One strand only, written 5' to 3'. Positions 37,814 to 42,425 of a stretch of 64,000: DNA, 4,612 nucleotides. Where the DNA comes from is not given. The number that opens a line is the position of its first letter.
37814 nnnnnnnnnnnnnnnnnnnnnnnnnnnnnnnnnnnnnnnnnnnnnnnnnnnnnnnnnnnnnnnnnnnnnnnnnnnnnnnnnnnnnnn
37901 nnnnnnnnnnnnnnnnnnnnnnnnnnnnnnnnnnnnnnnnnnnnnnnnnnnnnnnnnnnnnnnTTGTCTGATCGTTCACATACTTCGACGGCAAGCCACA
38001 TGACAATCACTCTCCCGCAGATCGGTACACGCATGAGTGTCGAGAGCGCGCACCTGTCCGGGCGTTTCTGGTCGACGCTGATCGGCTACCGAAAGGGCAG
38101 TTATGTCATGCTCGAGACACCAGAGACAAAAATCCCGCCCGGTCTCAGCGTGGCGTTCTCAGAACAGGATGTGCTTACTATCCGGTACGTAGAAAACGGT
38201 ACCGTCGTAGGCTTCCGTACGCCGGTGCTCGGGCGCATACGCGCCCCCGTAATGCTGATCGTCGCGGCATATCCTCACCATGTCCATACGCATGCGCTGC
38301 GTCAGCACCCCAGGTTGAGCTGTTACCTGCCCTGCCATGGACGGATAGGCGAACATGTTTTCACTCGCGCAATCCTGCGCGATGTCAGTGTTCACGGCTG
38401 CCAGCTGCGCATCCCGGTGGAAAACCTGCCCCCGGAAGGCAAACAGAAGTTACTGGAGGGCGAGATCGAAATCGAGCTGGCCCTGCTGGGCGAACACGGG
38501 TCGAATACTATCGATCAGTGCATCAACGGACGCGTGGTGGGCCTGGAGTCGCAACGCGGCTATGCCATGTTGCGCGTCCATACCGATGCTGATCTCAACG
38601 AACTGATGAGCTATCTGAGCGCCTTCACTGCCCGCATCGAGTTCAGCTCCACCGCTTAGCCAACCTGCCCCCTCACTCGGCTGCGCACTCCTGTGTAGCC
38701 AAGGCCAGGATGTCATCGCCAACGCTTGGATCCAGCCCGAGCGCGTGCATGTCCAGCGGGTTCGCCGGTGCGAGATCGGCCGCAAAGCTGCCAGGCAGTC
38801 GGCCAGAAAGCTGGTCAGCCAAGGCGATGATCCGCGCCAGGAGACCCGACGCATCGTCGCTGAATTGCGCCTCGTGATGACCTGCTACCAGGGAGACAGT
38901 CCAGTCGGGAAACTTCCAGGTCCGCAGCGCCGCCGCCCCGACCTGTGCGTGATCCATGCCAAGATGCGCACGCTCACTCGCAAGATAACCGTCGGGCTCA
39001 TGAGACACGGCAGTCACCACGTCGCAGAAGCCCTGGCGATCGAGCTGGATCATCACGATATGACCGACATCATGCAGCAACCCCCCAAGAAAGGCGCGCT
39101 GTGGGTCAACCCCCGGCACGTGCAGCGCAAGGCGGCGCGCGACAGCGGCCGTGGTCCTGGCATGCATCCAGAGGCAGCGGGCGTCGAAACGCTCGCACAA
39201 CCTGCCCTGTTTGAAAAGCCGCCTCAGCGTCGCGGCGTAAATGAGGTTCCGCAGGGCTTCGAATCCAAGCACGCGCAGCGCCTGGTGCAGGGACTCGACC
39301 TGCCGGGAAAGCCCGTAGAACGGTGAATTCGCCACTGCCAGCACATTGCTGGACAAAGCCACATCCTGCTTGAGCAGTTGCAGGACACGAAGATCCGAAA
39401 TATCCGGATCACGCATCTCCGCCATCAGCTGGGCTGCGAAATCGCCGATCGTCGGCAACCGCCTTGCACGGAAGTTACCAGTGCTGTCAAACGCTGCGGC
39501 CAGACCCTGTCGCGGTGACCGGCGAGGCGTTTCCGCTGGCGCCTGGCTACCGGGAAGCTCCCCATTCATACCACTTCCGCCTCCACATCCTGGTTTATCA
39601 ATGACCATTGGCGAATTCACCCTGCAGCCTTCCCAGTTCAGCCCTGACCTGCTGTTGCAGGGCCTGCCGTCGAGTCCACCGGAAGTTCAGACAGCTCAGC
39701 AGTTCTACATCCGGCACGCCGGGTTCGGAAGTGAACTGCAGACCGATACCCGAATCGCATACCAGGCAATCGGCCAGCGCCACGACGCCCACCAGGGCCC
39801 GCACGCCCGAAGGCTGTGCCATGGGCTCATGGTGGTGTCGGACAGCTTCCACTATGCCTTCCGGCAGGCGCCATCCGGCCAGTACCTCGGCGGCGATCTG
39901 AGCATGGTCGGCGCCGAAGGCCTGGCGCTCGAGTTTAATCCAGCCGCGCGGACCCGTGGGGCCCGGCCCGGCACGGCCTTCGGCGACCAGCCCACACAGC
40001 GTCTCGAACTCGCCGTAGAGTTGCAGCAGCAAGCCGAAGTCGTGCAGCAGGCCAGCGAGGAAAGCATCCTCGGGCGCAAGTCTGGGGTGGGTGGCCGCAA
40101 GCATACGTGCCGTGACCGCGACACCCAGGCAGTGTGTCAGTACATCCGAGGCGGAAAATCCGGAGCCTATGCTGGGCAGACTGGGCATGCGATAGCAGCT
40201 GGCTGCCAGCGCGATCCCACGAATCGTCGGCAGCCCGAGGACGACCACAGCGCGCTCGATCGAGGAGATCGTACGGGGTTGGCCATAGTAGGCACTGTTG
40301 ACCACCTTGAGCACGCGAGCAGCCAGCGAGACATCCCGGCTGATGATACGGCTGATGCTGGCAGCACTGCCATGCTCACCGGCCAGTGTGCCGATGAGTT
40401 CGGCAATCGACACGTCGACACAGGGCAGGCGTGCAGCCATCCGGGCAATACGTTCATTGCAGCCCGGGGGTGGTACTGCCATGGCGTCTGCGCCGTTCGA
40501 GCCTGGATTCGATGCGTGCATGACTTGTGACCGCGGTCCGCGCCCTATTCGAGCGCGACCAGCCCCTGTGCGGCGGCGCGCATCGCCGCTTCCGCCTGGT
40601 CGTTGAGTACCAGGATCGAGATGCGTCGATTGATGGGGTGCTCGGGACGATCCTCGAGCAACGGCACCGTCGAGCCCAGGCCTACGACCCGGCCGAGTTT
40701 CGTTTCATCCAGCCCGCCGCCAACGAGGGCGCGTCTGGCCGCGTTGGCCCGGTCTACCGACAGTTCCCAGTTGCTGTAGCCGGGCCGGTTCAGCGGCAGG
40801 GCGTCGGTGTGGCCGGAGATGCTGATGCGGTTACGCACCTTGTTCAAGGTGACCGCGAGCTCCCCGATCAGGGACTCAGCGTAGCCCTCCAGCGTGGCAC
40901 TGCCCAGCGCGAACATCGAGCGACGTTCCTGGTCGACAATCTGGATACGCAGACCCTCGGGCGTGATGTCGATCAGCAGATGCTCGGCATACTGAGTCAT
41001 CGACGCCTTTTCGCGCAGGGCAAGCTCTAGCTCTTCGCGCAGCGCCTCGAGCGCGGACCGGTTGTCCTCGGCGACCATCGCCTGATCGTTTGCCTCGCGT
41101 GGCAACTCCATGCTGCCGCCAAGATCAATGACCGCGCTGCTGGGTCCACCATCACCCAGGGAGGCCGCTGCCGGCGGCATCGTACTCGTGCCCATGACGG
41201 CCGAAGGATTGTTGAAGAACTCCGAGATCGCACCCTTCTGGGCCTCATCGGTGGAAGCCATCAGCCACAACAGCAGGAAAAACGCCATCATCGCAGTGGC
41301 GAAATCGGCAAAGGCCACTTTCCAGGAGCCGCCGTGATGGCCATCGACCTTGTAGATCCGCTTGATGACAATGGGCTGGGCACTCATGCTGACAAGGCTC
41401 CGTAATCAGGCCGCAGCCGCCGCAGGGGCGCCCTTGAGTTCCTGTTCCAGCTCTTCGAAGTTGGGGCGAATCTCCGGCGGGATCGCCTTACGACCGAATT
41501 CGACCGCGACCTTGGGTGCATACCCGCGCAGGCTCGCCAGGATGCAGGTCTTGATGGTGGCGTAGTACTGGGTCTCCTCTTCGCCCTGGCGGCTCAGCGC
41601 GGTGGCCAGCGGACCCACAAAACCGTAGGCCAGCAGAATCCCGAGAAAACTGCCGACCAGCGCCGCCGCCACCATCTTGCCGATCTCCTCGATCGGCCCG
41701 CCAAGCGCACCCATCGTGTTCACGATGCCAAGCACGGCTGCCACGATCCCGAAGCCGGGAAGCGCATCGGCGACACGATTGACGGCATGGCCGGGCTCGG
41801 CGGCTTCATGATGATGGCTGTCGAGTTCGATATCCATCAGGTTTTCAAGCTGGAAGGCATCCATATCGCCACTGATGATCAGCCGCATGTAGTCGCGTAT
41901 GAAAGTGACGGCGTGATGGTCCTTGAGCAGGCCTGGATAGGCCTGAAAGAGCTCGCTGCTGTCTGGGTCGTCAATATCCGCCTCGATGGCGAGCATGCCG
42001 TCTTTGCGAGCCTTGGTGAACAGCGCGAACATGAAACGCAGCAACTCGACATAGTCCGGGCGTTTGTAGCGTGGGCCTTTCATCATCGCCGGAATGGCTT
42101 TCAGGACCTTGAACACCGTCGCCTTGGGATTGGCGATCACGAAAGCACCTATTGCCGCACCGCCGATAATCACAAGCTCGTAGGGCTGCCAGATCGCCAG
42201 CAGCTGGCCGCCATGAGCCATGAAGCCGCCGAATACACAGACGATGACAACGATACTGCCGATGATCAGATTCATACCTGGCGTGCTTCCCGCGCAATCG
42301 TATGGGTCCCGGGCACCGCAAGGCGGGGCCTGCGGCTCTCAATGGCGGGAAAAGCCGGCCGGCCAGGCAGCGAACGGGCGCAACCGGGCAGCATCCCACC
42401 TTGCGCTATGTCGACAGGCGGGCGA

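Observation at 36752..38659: sigma28-driven MCP without a periplasmic sensor domain, paired with a YcgR/FlgZ-type PilZ protein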

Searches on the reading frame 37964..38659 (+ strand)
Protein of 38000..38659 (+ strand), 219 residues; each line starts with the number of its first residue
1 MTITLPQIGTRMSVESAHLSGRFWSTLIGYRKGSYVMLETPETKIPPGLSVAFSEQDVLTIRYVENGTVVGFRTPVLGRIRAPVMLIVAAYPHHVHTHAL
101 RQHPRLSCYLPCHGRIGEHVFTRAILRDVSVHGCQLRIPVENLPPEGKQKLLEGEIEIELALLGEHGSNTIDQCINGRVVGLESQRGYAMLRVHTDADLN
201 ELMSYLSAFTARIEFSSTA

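Call 12: search_protein_families(library=pfam, proteins=[window:38000-38659:+], max_evalue=0.01)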
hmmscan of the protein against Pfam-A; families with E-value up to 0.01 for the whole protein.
window:38000-38659:+ (219 aa): 2 families
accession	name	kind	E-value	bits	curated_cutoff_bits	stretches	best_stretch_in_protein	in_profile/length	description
PF12945.12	PilZNR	-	8.9e-12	45.4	23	1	7-92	1-85/85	Flagellar protein YcgR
PF07238.19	PilZ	-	1.2e-07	32.5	22.5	1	100-199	2-90/102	PilZ domain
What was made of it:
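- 37964..38659 (+): YcgR/PlzD-type PilZ protein (PilZNR + PilZ). Likely start TTG 37964 (231 aa, 8-nt overlap with the MCP stop), alternative ATG 38000 (219 aa). RxxxR at 38300-38314 and DxSxxG at 38381-38398. Pfam PF12945 and PF07238 (call 12).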

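Call 13: search_protein_families(library=ncbifam, proteins=[window:38000-38659:+], max_evalue=0.01)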
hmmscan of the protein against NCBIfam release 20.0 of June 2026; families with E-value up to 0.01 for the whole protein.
window:38000-38659:+ (219 aa): 0 families

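Call 35: find_homologous_proteins(query=window:38000-38656:+, max_evalue=0.00001)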
Query window:38000-38656:+ (219 aa): 9 proteins with E <= 0.00001 among 240 candidates.
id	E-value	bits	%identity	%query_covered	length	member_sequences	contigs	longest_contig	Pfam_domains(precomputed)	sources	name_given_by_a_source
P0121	1.5e-142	490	100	100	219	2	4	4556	PF07238.20,PF12945.13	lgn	-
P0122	5.9e-123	426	85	100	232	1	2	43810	PF07238.20,PF12945.13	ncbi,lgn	-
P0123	2.8e-112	391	78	99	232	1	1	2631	PF07238.20,PF12945.13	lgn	-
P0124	5.6e-74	266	55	98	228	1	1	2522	PF07238.20,PF12945.13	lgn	-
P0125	1.5e-73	265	53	98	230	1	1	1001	PF07238.20,PF12945.13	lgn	-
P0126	1.3e-72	262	53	98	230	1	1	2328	PF12945.13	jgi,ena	-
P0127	2.4e-72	261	53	98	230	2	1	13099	PF07238.20,PF12945.13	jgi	jgi:c-di-GMP-binding flagellar brake protein YcgR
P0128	5.4e-67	243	52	98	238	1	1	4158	PF07238.20,PF12945.13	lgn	-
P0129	1.1e-59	219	50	99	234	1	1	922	PF07238.20,PF12945.13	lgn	-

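Call 38: find_related_loci(query=A2, collection=metagenome_contigs, flank=10000)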
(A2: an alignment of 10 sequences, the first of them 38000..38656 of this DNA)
Query A2 (219 aa) in metagenome_contigs; peptide patterns used: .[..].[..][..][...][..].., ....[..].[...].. (x = any residue, [..] = any of these).
104 stretches matched a pattern; 1 encode a relative of the query (tblastn E <= 1e-3); 1 distinct loci.
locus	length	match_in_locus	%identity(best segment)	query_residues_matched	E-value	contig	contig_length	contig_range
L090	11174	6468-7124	51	1-219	1e-74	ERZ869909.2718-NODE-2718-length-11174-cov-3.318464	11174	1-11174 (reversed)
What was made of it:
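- Tried and rejected: The metagenome scan with the PilZ alignment (call 38) confirmed a single locus (L090), so a broad count of PilZ contexts was not possible.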

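Call 43: find_encoding_contigs(protein=P0127, flank=8000, max_places=1)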
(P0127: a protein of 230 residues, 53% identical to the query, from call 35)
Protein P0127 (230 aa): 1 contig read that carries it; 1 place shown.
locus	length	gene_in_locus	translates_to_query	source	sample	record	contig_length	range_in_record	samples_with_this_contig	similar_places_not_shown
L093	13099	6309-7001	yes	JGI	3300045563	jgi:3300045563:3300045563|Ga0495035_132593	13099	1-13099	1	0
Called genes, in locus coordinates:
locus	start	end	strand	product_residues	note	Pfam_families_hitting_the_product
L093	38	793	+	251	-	PF00551:Formyl_trans_N, PF02911:Formyl_trans_C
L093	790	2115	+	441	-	PF01029:NusB, PF22458:RsmF-B_ferredox, PF01189:Methyltr_RsmB-F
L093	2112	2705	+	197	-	PF14334:DUF4390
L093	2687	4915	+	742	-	PF00672:HAMP, PF08448:PAS_4, PF13426:PAS_9 (faint), PF00512:HisKA, PF02518:HATPase_c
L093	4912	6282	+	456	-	PF00072:Response_reg, PF00158:Sigma54_activat, PF14532:Sigma54_activ_2, PF25601:AAA_lid_14, PF02954:HTH_8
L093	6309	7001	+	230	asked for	PF12945:PilZNR, PF07238:PilZ (weak)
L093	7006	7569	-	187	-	PF05036:SPOR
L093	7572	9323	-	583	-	PF03485:Arg_tRNA_synt_N, PF00750:tRNA-synt_1d, PF05746:DALR_1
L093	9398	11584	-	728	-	PF17764:PriA_3primeBD, PF00270:DEAD, PF04851:ResIII, PF18319:Zn_ribbon_PriA, PF00271:Helicase_C, PF18074:PriA_C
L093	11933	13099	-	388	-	?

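Call 44: search_solved_structures(query=A2, max_evalue=1, show_alignments=3)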
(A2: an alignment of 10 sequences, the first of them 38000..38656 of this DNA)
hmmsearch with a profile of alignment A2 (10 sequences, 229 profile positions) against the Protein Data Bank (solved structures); distinct sequences matched with E-value up to 1: 3.
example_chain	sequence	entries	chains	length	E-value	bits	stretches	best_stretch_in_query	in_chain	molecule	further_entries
1yln_A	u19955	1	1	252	1.4e-08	37.7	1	35-146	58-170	hypothetical protein vca0042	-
2rde_A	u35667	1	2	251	1.5e-08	37.6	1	35-146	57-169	Uncharacterized protein VCA0042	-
3kyg_A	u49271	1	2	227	1.6e-07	34.3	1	35-146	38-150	Putative uncharacterized protein VCA0042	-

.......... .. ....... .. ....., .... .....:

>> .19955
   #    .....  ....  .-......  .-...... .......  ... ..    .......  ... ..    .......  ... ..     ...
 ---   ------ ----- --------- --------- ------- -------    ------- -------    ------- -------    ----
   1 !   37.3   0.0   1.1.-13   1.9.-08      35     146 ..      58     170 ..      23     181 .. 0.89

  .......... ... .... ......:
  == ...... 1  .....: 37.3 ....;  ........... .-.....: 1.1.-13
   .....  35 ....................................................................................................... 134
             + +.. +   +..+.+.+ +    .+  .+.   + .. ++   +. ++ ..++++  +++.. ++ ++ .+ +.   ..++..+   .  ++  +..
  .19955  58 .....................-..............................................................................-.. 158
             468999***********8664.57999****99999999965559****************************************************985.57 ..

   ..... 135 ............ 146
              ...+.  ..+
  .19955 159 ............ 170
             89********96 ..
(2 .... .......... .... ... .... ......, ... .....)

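Call 62: search_solved_structures(query=A2, max_evalue=10, show_alignments=0)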
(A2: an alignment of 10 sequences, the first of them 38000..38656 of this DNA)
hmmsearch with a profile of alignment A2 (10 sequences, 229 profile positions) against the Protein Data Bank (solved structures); distinct sequences matched with E-value up to 10: 3.
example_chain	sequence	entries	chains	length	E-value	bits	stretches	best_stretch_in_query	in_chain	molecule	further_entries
1yln_A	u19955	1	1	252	1.4e-08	37.7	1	35-146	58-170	hypothetical protein vca0042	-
2rde_A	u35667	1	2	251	1.5e-08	37.6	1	35-146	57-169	Uncharacterized protein VCA0042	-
3kyg_A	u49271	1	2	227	1.6e-07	34.3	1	35-146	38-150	Putative uncharacterized protein VCA0042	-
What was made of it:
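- On FlgZ (Pseudomonas): The A2 profile finds only VCA0042 in the PDB at E up to 10 (call 62).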

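Call 74: predict_structure(alignment_id=A3)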
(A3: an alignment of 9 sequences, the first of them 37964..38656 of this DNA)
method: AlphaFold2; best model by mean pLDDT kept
length: 231 residues; sequences in the alignment: 9
mean_pLDDT: 62.2   pTM: 0.46
mean pLDDT of the five models: 62.2, 59.9, 58.0, 56.2, 49.2
residues with pLDDT >= 90: 1; 70-90: 87; 50-70: 85; < 50: 58
segments of 3 or more residues with pLDDT < 50: 1-15, 94-96, 101-120, 219-231
pLDDT, mean of each block of 10 residues (from residue 1): 32 54 71 68 62 61 62 66 64 51 40 41 76 77 76 76 77 57 74 83 83 53 32 32
secondary structure, 60 per line:
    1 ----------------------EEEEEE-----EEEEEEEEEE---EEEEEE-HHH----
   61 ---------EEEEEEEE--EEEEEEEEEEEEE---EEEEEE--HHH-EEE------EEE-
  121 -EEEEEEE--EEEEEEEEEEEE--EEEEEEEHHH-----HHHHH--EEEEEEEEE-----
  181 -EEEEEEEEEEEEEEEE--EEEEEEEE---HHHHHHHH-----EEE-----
elements in order: E23-28 E34-43 E47-52 E70-77 E80-92 E96-101 E108-110 E117-119 E122-128 E131-142 E145-151 H160-164 E167-175 E182-197 E200-207 H211-218 E224-226

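Call 76: fold_search(model_id=the predicted structure, library=pdb)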
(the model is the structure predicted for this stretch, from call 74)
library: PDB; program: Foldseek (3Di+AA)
matches with E <= 10: 1017; with E <= 0.001: 16
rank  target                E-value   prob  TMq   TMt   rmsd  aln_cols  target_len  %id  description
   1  2rde_A                2.1e-11  1.00  0.37  0.38  12.4       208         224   19  Crystal structure of VCA0042 complexed with c-di-GMP (released 2007-10-30)
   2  1yln                  3.9e-10  1.00  0.39  0.40   8.8       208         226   19  The Crystal Structure of the Protein of Unknown Function VCA0042 from Vibrio cholerae O1 (released 2005-03-08)
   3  3kyg_A                5.5e-10  1.00  0.36  0.36  15.4       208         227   17  Crystal structure of VCA0042 (L135R) complexed with c-di-GMP (released 2010-04-14)
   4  2rde_B                8.4e-10  1.00  0.39  0.40  12.6       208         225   19  Crystal structure of VCA0042 complexed with c-di-GMP (released 2007-10-30)
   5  5vx6_A                2.2e-09  1.00  0.38  0.41  13.6       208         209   12  Structure of Bacillus subtilis Inhibitor of motility (MotI/DgrA) (released 2017-11-22)
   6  5vx6_B                9.9e-08  1.00  0.40  0.43  11.7       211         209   13  Structure of Bacillus subtilis Inhibitor of motility (MotI/DgrA) (released 2017-11-22)
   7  5y6f                  9.1e-07  1.00  0.35  0.36  11.3       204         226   13  Crystal structure of YcgR in complex with c-di-GMP from Escherichia coli (released 2018-07-18)
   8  5kgo_A                1.5e-06  1.00  0.37  0.39  11.1       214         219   13  Structure of K. pneumonia MrkH-c-di-GMP complex (released 2016-08-17)
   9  5ejl                  2.2e-06  1.00  0.36  0.36  10.9       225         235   12  MrkH, A novel c-di-GMP dependence transcription regulatory factor. (released 2016-10-19)
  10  5kec_D                8.7e-06  1.00  0.31  0.32  15.8       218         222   14  Structure of K. pneumonia MrkH in its apo state. (released 2016-08-17)
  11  3kyf                  1.7e-05  1.00  0.35  0.35  10.7       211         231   13  Crystal structure of P4397 complexed with c-di-GMP (released 2010-04-14)
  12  5kec_A                2.0e-05  1.00  0.30  0.30  15.4       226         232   13  Structure of K. pneumonia MrkH in its apo state. (released 2016-08-17)
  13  5ked_A                2.3e-05  1.00  0.31  0.31  15.5       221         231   12  Structure of the 2.65 Angstrom P2(1) crystal of K. pneumonia MrkH (released 2016-08-17)
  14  5ked_B                4.3e-05  1.00  0.31  0.31  15.9       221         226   11  Structure of the 2.65 Angstrom P2(1) crystal of K. pneumonia MrkH (released 2016-08-17)
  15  7mie                  9.7e-05  1.00  0.30  0.29  12.9       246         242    8  Crystal structure of the Borreliella burgdorferi PlzA protein in complex with c-di-GMP (released 2021-06-30)
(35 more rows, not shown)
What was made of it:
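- On YcgR/PlzD-type two-domain PilZ proteins: Full-length Foldseek matches to VCA0042, MotI, YcgR, MrkH and PP4397 (call 76).
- On FlgZ (Pseudomonas): Foldseek ranks PP4397 (3kyf) 11th (call 76).
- Closest known: FlgZ of Pseudomonas. Different: Foldseek ranks PP4397 11th (E 2e-5) (calls 62, 76).
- Closest known: PlzD. Same: MotI scores 2e-9 and YcgR 9e-7 (calls 44, 76).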

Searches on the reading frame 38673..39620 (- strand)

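Call 12: search_protein_families(library=pfam, proteins=[window:38673-39620:-], max_evalue=0.01)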
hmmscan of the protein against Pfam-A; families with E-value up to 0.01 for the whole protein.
window:38673-39620:- (315 aa): 2 families
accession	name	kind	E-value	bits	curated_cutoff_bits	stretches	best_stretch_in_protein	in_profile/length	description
PF08668.18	HDOD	-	2.3e-52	177.8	22.9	1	55-250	1-195/196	HDOD domain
PF01966.28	HD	-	2.8e-12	47.4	22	1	152-272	3-114/116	HD domain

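Call 13: search_protein_families(library=ncbifam, proteins=[window:38673-39620:-], max_evalue=0.01)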
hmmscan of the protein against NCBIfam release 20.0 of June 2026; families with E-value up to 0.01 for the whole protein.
window:38673-39620:- (315 aa): 6 families
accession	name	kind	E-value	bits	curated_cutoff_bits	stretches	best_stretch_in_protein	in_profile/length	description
TIGR00277.1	HDIG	domain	3.4e-08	33.2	27.6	1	152-250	7-83/84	HDIG domain-containing metalloprotein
TIGR02578.2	cas_TM1811_Csm1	equivalog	0.00013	20.8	170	1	175-273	3-77/753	type III-A CRISPR-associated protein Cas10/Csm1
NF045665.1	NTPtran_DVU1551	equivalog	0.00016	20.8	315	0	223-271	263-310/359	DVU_1551 family NTP transferase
TIGR03319.1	RNase_Y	equivalog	0.00035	19.2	454.35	0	221-278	373-427/514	ribonuclease Y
NF005519.0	PRK07152.1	equivalog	0.0035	16.3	315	1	150-272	197-307/361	nicotinate-nucleotide adenylyltransferase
TIGR01596.1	cas3_HD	equivalog_domain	0.0066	16.5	43.45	0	152-256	3-108/178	CRISPR-associated endonuclease Cas3''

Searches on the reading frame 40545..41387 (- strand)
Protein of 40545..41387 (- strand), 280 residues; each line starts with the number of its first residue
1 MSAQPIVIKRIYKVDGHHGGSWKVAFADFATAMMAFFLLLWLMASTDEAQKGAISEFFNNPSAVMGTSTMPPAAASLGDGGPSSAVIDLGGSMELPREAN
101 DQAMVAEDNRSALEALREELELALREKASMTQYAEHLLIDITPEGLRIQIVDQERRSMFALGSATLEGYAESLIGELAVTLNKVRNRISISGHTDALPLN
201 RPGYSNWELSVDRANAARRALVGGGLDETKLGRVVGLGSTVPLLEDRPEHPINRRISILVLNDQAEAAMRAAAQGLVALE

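Call 12: search_protein_families(library=pfam, proteins=[window:40545-41387:-], max_evalue=0.01)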
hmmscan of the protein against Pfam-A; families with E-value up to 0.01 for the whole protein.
window:40545-41387:- (280 aa): 2 families
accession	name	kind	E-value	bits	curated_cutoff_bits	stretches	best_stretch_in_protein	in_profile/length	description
PF13677.11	MotB_plug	-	9.6e-18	64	24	1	15-61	11-57/58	Membrane MotB of proton-channel complex MotA/MotB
PF00691.25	OmpA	-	3.1e-12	47.1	27.2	1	158-247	1-89/98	OmpA family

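Call 13: search_protein_families(library=ncbifam, proteins=[window:40545-41387:-], max_evalue=0.01)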
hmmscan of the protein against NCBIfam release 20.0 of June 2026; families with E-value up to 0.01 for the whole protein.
window:40545-41387:- (280 aa): 22 families
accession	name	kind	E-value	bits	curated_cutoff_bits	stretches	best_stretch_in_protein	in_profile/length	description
NF006548.1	PRK09041.1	equivalog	2.1e-93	312.6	277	1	3-271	6-284/287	flagellar motor protein MotB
NF004651.0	PRK05996.1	equivalog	1.1e-47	163.5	342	2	100-264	261-423/424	MotB family protein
NF005273.1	PRK06778.1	equivalog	1.2e-45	156.2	383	1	7-266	6-273/297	putative lateral flagellar export/assembly protein LafU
NF006541.1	PRK09038.1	equivalog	8.5e-26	91.1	283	1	19-263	13-251/253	flagellar motor protein MotD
NF006508.0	PRK08944.1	subfamily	5.6e-23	81.6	259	2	127-267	152-294/304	MotB family protein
NF005831.1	PRK07734.1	equivalog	1.1e-18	68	301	1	13-261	9-249/250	flagellar motor protein MotB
NF005382.1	PRK06925.1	equivalog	8.2e-17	62.2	264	1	24-260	2-223/225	flagellar motor protein MotS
TIGR03350.1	type_VI_ompA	equivalog_domain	6.1e-16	58.6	139.8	1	134-260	10-137/137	type VI secretion system protein TssL, long form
NF005195.1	PRK06667.1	equivalog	7.7e-13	48.8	300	1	20-264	13-239/241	flagellar motor protein MotB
NF005444.0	PRK07033.1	equivalog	1.7e-11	43.8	520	1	157-271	316-432/438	DotU family type VI secretion system protein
NF006285.1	PRK08457.1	equivalog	3.7e-11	43.3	250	1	175-268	143-238/253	flagellar motor protein MotB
NF053611.1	YiaD_Gzip_OmpA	equivalog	6.6e-11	42.3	175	1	129-259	77-205/206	YiaD family glycine zipper/OmpA-like lipoprotein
NF005236.0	PRK06742.1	equivalog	5.7e-10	39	312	1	145-259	108-222/225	flagellar motor protein MotS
NF053585.1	OMP_LP_YfiB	equivalog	1.7e-08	34.5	128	1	157-261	58-161/163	outer membrane lipoprotein YfiB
NF005999.0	PRK08126.1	subfamily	3.6e-08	32.6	571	1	157-260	325-430/432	hypothetical protein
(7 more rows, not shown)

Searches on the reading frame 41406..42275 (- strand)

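Call 12: search_protein_families(library=pfam, proteins=[window:41406-42275:-], max_evalue=0.01)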
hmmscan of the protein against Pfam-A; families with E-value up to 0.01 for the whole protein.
window:41406-42275:- (289 aa): 2 families
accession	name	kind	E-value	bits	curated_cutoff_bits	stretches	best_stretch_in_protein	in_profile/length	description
PF20560.3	MotA_N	-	8.4e-35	119.3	27.3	1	4-93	1-91/91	Motility protein A N-terminal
PF01618.21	MotA_ExbB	-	1.6e-10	41.3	22.9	1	135-238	19-125/127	MotA/TolQ/ExbB proton channel family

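Call 13: search_protein_families(library=ncbifam, proteins=[window:41406-42275:-], max_evalue=0.01)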
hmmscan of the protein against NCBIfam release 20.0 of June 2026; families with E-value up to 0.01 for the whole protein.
window:41406-42275:- (289 aa): 7 families
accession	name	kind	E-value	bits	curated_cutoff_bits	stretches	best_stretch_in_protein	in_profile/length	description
TIGR03818.1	MotA1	equivalog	2e-119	398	303.8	1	1-281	1-281/282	flagellar motor stator protein MotA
NF005997.1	PRK08124.1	equivalog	4.6e-29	101.2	340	1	3-259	5-240/259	flagellar motor stator protein MotA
NF006583.0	PRK09109.1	equivalog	6.8e-22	77.8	237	1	4-256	6-236/246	flagellar motor protein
NF006284.1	PRK08456.1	equivalog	1.7e-15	56.9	380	1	3-251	5-231/252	flagellar motor stator protein MotA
NF006527.0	PRK08990.1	equivalog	2.4e-14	53.2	341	1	4-264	6-241/254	flagellar motor protein PomA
NF005383.1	PRK06926.1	equivalog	4.2e-14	52.2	394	1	3-245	12-230/271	flagellar motor protein MotP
NF005237.0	PRK06743.1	equivalog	5.5e-09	35.7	373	1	5-233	24-233/277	flagellar motor protein MotP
